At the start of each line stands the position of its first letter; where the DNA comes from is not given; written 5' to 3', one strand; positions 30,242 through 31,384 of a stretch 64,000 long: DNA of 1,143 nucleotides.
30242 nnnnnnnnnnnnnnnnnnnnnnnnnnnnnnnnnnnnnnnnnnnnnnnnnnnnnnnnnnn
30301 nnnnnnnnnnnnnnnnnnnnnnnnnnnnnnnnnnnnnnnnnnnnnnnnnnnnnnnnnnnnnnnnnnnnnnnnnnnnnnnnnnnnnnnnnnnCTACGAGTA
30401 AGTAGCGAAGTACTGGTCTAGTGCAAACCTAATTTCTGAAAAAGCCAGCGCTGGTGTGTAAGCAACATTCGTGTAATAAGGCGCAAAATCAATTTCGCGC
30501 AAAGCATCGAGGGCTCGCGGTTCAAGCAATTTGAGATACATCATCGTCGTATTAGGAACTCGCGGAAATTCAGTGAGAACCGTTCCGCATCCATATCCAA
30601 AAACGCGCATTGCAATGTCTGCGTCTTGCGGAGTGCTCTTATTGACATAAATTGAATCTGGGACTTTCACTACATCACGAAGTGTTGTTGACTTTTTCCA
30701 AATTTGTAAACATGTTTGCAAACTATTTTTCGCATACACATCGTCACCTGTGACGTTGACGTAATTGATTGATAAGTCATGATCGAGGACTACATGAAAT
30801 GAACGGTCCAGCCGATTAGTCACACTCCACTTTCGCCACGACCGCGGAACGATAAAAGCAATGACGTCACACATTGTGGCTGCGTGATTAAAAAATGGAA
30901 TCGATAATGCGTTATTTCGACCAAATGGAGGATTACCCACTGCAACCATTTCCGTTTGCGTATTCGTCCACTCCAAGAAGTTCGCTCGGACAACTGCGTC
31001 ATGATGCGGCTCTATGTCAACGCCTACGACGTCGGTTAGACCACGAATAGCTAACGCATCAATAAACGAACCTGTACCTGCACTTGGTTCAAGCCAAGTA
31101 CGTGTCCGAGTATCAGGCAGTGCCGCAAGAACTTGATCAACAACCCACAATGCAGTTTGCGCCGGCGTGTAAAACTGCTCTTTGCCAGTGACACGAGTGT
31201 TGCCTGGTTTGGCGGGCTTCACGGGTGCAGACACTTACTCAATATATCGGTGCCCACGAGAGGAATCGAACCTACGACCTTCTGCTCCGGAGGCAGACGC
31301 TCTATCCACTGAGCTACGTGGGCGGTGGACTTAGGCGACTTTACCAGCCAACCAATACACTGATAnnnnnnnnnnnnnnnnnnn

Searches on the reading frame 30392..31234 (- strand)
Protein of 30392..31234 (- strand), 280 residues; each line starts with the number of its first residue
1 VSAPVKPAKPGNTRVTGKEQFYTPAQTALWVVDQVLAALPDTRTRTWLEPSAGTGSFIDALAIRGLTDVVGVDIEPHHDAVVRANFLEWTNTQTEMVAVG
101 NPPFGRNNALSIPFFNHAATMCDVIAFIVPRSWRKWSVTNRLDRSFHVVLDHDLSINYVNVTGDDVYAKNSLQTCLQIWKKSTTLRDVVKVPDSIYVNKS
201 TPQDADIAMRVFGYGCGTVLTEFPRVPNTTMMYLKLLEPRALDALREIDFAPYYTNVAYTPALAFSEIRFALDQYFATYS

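Call 89: search_protein_families(library=pfam, proteins=[window:30392-31234:-], max_evalue=0.01)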
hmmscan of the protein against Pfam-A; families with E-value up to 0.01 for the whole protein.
window:30392-31234:- (280 aa): 1 family
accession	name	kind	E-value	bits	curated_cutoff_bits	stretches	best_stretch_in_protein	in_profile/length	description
PF13489.12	Methyltransf_23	-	0.0086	16.3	27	0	35-85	13-61/164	Methyltransferase domain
